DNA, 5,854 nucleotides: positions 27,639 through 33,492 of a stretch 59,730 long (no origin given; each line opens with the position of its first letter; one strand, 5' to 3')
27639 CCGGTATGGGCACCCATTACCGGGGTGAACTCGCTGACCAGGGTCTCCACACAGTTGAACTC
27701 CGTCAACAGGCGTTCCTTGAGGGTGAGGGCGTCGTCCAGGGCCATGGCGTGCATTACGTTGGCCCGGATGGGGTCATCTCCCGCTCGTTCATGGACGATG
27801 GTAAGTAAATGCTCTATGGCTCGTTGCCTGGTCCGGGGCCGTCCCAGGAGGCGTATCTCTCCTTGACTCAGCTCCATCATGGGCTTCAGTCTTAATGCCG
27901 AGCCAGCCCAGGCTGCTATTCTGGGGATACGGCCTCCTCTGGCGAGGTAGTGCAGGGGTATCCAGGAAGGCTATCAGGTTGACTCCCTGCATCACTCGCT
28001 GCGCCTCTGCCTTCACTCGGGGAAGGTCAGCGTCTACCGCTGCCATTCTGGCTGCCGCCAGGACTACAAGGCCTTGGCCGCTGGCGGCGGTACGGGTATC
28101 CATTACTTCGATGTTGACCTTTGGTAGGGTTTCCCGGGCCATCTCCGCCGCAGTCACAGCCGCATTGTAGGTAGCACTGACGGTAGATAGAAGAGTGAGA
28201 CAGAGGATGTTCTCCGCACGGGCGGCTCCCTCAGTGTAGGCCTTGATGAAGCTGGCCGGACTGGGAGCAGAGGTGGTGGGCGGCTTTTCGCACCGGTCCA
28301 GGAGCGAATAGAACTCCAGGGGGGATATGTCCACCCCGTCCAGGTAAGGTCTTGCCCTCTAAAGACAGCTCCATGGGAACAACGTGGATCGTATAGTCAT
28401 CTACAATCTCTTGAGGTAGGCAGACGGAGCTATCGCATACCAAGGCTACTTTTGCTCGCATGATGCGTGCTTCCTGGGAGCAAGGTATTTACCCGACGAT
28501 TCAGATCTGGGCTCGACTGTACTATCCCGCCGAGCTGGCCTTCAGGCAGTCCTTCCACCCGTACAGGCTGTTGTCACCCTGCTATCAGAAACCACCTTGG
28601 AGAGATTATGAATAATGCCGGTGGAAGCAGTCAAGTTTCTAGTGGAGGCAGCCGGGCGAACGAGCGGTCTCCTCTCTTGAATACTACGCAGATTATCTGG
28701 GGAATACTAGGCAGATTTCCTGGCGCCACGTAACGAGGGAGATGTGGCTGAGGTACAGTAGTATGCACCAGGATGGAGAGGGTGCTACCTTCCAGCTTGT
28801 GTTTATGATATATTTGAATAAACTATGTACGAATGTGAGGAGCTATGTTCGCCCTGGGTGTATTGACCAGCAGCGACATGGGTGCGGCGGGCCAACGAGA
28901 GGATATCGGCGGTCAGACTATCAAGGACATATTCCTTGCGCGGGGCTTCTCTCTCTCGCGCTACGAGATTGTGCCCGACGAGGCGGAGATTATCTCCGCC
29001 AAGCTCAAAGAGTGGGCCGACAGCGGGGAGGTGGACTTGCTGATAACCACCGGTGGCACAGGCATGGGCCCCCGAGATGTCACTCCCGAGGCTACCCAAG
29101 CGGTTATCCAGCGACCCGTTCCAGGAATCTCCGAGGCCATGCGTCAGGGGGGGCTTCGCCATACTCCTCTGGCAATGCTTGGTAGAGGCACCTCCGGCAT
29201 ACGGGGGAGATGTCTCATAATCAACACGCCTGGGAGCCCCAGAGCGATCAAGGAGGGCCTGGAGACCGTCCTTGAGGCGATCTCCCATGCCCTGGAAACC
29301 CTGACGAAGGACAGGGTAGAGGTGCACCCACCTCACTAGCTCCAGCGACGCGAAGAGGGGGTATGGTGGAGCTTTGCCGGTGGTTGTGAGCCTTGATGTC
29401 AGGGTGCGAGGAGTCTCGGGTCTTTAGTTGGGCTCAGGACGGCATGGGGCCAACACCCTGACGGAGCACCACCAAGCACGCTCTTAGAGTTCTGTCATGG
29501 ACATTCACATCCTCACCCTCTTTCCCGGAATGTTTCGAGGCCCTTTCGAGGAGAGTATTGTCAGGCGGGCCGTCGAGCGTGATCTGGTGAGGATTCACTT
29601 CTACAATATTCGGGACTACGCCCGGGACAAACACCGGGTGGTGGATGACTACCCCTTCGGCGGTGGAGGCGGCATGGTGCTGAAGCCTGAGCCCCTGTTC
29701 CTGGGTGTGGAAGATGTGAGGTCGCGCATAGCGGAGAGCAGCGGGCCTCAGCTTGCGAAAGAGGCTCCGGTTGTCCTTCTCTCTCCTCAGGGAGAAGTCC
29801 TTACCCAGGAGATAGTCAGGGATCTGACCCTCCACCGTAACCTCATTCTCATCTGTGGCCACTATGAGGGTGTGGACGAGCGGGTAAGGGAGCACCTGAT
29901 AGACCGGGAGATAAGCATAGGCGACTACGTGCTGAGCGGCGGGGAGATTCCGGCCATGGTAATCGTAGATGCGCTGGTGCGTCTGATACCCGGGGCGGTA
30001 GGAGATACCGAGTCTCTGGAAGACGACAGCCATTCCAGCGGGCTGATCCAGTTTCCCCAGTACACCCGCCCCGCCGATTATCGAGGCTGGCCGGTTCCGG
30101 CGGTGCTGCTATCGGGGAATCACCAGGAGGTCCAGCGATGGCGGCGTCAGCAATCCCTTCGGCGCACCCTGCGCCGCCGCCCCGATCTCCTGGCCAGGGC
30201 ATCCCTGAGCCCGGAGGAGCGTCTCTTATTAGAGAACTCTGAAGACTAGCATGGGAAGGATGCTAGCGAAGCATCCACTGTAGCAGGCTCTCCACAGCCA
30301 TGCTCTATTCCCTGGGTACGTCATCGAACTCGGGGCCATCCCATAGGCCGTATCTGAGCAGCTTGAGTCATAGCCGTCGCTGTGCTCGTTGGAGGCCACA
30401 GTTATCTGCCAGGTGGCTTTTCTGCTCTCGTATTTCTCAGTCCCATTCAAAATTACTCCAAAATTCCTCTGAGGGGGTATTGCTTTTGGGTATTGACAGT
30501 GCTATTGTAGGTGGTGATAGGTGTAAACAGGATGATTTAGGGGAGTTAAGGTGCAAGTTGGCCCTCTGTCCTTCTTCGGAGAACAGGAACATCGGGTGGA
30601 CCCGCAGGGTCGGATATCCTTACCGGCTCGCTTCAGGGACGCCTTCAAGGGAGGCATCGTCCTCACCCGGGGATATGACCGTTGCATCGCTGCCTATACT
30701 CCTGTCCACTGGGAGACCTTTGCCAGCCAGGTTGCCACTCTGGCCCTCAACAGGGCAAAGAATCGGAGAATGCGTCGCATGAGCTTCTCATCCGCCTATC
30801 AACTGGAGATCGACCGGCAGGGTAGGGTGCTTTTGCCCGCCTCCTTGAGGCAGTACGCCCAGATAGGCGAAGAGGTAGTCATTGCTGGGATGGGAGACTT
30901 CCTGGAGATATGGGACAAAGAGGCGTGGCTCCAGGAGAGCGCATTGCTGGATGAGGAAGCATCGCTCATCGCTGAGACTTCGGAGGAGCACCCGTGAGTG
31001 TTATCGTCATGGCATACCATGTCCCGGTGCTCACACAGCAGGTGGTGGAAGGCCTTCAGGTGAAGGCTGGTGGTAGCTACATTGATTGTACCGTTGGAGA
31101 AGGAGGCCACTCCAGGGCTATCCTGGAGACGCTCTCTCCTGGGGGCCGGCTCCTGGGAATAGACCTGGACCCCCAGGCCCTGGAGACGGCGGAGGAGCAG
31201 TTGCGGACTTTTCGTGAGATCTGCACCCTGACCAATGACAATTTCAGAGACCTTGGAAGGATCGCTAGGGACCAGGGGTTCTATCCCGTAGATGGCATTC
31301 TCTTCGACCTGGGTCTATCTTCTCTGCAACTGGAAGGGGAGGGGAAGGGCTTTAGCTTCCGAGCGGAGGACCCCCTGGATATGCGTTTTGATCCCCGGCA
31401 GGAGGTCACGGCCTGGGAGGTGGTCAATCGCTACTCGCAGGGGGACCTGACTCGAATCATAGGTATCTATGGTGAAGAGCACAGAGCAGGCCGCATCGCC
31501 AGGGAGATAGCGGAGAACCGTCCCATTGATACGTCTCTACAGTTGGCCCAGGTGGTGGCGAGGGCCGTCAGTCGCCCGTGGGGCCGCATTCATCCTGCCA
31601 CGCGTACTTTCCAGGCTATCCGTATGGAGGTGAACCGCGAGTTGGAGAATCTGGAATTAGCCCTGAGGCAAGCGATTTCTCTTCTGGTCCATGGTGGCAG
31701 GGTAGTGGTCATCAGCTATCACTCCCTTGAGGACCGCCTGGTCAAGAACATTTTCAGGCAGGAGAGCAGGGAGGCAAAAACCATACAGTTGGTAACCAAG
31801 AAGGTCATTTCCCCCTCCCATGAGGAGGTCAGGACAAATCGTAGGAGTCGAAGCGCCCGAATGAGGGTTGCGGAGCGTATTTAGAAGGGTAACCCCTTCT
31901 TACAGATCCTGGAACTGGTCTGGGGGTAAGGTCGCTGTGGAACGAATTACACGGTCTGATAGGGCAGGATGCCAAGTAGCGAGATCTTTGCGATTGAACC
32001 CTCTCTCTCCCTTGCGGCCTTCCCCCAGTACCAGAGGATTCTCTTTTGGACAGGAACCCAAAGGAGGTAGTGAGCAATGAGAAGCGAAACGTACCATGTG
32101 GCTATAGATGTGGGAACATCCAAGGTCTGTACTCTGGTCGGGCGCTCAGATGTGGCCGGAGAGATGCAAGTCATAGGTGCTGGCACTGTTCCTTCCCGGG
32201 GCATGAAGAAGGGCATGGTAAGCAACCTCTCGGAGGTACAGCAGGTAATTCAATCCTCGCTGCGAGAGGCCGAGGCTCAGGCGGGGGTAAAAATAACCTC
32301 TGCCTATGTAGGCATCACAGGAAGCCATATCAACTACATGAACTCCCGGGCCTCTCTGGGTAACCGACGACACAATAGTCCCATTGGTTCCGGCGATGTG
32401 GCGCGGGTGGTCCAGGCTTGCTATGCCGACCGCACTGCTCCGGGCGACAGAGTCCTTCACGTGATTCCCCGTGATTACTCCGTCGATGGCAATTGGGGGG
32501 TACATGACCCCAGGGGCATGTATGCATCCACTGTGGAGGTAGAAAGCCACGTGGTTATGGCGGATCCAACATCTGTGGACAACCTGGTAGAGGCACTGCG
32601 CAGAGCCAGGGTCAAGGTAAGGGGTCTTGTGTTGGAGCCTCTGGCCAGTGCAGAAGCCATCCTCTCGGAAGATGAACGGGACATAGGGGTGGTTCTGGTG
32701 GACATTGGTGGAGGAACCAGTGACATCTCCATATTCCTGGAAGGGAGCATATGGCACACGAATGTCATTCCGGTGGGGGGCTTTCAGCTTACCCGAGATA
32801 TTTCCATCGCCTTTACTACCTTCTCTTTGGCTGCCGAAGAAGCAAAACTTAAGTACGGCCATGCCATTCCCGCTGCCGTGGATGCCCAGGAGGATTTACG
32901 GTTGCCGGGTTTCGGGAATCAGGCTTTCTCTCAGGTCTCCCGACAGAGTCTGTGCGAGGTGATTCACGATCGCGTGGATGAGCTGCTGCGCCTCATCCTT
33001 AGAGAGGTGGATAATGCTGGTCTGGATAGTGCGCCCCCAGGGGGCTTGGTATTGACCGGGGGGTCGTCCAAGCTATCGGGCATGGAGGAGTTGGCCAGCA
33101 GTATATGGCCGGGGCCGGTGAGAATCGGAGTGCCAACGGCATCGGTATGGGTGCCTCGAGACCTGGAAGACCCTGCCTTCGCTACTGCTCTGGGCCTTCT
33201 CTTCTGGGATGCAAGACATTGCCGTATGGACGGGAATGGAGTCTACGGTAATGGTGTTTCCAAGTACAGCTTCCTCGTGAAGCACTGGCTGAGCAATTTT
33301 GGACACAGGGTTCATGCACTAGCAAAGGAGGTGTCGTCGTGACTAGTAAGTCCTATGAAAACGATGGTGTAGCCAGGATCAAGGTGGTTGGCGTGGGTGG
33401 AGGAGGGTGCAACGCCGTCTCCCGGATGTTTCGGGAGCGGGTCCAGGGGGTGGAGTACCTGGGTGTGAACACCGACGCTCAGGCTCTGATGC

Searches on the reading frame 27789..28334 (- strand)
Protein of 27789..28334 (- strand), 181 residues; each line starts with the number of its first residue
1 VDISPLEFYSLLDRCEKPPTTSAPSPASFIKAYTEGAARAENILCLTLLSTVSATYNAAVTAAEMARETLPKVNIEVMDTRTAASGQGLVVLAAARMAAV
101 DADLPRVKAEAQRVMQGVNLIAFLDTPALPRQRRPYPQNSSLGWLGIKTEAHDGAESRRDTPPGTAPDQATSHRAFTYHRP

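Call 89: search_protein_families(library=pfam, proteins=[window:27789-28334:-], max_evalue=0.001)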
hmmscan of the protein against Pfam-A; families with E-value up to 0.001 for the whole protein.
window:27789-28334:- (181 aa): 2 families
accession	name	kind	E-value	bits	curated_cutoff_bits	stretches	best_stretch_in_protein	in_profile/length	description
PF02645.21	DegV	-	1.2e-23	84.3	27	1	2-125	41-161/280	Uncharacterised protein, DegV family COG1307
PF13684.11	FakA-like_C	-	0.00071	19.4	23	1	21-116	29-114/216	Fatty acid kinase subunit A-like, C-terminal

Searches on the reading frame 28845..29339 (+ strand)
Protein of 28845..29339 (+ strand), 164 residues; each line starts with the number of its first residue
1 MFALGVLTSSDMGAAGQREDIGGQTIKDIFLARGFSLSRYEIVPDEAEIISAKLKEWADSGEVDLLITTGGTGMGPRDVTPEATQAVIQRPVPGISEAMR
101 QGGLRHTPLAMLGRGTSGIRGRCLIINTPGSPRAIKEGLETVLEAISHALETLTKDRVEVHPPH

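Call 89: search_protein_families(library=pfam, proteins=[window:28845-29339:+], max_evalue=0.001)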
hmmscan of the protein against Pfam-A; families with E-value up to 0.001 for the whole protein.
window:28845-29339:+ (164 aa): 1 family
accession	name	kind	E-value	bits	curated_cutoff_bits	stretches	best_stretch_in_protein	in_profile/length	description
PF00994.29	MoCF_biosynth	-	6.8e-32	110.6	26.6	1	5-147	1-143/144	Probable molybdopterin binding domain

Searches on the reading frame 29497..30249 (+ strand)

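Call 89: search_protein_families(library=pfam, proteins=[window:29497-30249:+], max_evalue=0.001)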
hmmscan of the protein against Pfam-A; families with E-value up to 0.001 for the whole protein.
window:29497-30249:+ (250 aa): 1 family
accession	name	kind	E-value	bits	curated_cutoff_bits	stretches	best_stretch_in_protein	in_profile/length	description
PF01746.26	tRNA_m1G_MT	-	3.1e-59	200.5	27.3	1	24-229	3-195/195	tRNA (Guanine-1)-methyltransferase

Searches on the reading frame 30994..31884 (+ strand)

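Call 8: search_protein_families(library=ncbifam, proteins=[window:30994-31884:+], max_evalue=0.01)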
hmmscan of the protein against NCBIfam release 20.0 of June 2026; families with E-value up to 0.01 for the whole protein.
window:30994-31884:+ (296 aa): 3 families
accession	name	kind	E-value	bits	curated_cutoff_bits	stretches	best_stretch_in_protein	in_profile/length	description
TIGR00006.1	TIGR00006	equivalog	7.8e-99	331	154.3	1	6-295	4-309/310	16S rRNA (cytosine(1402)-N(4))-methyltransferase RsmH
NF053511.1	tRNA_U34_MnmM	equivalog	4.8e-09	36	135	1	22-107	14-97/183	tRNA 5-(aminomethyl)-2-thiouridylate-methyltransferase MnmM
NF001244.0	PRK00216.1-5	equivalog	0.0029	16.9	216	0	15-73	38-96/236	bifunctional demethylmenaquinone methyltransferase/2-methoxy-6-polyprenyl-1,4-benzoquinol methylase UbiE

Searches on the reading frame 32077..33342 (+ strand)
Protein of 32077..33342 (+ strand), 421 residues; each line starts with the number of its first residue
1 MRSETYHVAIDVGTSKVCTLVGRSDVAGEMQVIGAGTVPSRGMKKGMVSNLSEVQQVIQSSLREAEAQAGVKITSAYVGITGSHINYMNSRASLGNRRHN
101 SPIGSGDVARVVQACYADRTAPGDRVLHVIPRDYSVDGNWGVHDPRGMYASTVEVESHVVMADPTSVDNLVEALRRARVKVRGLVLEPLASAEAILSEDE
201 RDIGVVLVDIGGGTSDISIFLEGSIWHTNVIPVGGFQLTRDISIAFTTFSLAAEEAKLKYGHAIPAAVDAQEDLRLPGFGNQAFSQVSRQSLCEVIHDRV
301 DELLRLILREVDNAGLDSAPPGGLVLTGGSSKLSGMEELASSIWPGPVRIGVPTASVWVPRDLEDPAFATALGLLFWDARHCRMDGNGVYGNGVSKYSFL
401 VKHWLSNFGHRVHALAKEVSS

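Call 8: search_protein_families(library=ncbifam, proteins=[window:32077-33342:+], max_evalue=0.01)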
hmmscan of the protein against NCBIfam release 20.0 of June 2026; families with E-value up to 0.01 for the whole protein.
window:32077-33342:+ (421 aa): 20 families
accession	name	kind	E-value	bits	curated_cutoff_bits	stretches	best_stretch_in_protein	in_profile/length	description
TIGR01174.1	ftsA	equivalog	8.4e-105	350.9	175.85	1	8-375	3-369/371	cell division protein FtsA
NF007009.0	PRK09472.1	equivalog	2.6e-77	260.7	409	1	8-387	11-394/420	cell division protein FtsA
NF011660.0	PRK15080.1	equivalog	3.8e-11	42.7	182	2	165-259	111-197/277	ethanolamine utilization protein EutJ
TIGR02529.1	EutJ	subfamily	1.3e-10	41.1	152.1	1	170-257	80-162/239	ethanolamine utilization protein EutJ family protein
NF010539.0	PRK13927.1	subfamily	1.8e-09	37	293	1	170-341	118-301/339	rod shape-determining protein MreB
TIGR01175.1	pilM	subfamily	1.9e-09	37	133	1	159-343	137-305/348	type IV pilus assembly protein PilM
NF010540.1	PRK13929.1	exception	6.6e-09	35.3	515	1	165-351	110-309/334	rod-share determining protein MreBH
TIGR00904.1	mreB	subfamily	5.5e-08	32.2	365.75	1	172-342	119-302/334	MreB/Mrl family cell shape determining protein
NF045709.1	Amuc_1101_fam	equivalog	2.1e-07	30.2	650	1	154-273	128-248/608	Amuc_1101 family PilM-like pilus complex protein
NF008673.0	PRK11678.1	equivalog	1.1e-06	27.8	331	1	170-228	176-234/450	molecular chaperone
NF007992.0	PRK10719.1-3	equivalog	1.4e-05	24.1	598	1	198-236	140-178/478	ethanolamine ammonia-lyase reactivating factor EutA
TIGR01991.1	HscA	equivalog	2.5e-05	23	708.55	1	172-335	151-328/600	Fe-S protein assembly chaperone HscA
NF002399.0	PRK01433.1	equivalog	0.00015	20.5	743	1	166-336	156-324/595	Fe-S protein assembly chaperone HscA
NF003520.0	PRK05183.1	subfamily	0.00015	20.3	620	1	172-332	171-345/621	Fe-S protein assembly chaperone HscA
NF001413.0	PRK00290.1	equivalog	0.00085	17.8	648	0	175-220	157-201/625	molecular chaperone DnaK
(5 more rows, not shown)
